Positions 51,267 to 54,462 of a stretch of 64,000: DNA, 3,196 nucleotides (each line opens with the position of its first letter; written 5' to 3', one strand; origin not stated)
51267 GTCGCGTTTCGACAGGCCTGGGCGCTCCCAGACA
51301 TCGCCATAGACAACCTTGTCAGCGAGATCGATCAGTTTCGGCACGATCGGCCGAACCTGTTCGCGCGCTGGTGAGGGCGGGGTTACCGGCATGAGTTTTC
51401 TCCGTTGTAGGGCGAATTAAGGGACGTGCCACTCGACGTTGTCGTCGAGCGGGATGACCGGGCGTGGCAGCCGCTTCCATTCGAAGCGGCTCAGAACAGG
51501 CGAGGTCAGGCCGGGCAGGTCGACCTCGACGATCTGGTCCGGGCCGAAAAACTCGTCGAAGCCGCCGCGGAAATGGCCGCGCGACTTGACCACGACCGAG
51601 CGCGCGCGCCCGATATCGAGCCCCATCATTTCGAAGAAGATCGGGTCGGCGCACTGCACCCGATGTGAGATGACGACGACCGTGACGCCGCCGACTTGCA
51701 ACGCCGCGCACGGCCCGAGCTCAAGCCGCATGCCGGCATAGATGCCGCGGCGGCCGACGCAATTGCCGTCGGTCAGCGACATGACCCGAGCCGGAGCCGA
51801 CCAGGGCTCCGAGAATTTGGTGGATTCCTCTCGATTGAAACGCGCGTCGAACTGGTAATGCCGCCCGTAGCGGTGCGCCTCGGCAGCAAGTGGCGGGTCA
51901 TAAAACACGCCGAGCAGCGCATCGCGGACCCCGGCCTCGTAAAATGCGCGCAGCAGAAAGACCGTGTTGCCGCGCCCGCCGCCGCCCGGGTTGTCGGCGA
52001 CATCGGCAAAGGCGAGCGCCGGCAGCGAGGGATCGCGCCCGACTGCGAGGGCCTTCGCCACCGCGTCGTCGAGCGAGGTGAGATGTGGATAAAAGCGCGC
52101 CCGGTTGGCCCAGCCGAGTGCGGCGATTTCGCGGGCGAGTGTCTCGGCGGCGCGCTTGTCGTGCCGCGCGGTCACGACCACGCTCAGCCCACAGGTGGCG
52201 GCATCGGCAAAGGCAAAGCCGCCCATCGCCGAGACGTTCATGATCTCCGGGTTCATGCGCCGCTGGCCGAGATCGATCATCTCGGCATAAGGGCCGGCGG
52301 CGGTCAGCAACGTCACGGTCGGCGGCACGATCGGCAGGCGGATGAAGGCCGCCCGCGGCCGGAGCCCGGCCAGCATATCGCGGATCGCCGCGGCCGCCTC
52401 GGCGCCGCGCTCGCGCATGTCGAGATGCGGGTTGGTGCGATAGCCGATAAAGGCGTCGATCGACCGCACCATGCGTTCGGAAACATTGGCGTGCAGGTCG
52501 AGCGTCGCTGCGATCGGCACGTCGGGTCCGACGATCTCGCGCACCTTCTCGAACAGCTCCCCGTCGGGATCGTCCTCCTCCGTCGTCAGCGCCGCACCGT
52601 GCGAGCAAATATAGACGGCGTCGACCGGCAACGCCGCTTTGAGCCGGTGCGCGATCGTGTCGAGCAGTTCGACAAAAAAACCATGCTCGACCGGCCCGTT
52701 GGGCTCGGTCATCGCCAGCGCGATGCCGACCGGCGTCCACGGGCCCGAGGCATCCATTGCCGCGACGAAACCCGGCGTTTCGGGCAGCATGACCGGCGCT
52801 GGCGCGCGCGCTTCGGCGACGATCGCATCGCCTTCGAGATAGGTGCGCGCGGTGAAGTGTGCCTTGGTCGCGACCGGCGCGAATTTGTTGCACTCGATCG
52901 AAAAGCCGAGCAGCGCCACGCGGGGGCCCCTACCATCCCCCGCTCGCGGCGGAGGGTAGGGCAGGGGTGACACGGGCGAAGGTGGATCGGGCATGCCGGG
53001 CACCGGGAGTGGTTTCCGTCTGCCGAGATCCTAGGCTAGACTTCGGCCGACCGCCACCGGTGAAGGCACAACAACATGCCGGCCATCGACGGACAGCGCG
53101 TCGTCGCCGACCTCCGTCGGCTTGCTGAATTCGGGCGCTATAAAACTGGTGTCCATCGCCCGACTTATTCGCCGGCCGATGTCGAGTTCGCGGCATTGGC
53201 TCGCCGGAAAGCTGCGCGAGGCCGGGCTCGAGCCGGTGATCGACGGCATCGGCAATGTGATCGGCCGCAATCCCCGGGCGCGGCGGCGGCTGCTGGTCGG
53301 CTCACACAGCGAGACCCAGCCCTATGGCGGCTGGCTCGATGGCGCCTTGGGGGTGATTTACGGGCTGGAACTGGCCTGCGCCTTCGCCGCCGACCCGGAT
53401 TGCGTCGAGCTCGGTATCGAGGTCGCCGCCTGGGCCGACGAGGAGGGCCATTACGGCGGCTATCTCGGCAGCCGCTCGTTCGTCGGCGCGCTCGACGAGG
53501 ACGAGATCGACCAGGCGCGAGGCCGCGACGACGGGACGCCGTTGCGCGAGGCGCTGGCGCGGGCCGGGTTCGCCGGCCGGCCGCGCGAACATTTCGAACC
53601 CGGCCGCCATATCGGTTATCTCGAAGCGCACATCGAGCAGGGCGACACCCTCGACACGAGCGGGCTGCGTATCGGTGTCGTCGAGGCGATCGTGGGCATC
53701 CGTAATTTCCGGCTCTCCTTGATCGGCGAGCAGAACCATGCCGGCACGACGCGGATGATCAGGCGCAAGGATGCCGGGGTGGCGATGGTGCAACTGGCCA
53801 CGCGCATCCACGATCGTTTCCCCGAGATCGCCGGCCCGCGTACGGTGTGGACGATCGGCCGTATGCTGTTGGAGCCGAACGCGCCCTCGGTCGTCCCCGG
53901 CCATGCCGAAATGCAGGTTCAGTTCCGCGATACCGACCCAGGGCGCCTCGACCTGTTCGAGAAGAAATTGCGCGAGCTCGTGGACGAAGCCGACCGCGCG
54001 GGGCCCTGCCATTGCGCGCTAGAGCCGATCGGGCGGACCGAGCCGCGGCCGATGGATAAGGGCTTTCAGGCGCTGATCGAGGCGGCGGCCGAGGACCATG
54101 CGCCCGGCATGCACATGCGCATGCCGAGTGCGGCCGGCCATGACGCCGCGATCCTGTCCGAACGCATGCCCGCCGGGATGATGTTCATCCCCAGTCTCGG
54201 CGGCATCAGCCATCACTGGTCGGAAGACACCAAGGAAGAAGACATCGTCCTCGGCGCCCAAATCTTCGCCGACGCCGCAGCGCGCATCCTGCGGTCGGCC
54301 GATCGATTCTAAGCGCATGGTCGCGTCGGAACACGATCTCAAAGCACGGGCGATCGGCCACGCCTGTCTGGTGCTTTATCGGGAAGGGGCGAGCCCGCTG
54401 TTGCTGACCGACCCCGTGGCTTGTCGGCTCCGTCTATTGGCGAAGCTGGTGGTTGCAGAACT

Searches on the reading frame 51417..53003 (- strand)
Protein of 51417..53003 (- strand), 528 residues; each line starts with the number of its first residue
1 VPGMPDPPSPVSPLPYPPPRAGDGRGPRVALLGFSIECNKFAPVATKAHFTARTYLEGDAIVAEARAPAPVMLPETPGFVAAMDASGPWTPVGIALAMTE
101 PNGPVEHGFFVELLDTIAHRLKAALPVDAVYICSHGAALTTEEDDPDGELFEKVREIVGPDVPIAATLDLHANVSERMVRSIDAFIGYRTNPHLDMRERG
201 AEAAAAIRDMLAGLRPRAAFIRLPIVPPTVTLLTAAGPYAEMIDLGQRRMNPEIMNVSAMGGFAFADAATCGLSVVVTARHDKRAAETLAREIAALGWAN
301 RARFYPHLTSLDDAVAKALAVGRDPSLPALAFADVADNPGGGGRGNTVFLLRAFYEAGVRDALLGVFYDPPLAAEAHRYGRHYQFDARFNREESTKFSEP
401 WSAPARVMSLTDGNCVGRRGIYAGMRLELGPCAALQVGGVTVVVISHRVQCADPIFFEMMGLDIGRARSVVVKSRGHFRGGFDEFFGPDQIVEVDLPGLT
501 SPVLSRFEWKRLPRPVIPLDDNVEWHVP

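Call 82: search_protein_families(library=pfam, proteins=[window:51417-53003:-], max_evalue=0.001)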
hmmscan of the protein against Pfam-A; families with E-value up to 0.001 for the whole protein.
window:51417-53003:- (528 aa): 2 families
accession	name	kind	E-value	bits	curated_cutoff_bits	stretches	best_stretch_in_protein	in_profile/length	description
PF07364.17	DUF1485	-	5.1e-78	262.7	22.8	1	28-319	1-290/290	Metallopeptidase family M81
PF07171.17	MlrC_C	-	8.6e-39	134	27.2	1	333-511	2-178/178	MlrC C-terminus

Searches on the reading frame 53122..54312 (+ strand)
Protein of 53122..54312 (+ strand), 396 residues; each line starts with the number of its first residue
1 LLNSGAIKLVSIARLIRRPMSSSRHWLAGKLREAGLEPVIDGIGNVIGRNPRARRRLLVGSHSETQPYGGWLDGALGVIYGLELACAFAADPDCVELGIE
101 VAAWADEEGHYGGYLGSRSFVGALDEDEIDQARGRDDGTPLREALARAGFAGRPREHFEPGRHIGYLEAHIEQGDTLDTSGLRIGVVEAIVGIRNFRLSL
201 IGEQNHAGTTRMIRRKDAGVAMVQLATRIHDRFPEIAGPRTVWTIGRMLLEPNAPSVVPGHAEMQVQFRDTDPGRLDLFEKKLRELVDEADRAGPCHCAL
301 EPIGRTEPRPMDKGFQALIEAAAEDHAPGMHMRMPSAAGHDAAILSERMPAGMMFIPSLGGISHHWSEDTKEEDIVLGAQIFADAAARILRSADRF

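Call 82: search_protein_families(library=pfam, proteins=[window:53122-54312:+], max_evalue=0.001)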
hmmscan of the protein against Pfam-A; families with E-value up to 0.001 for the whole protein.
window:53122-54312:+ (396 aa): 2 families
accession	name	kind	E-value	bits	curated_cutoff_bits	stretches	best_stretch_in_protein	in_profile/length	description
PF01546.33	Peptidase_M20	-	1.4e-17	64.7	24.6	1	72-386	34-204/206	Peptidase family M20/M25/M40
PF04389.22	Peptidase_M28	-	6.2e-07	29.8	21.3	1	45-122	1-78/193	Peptidase family M28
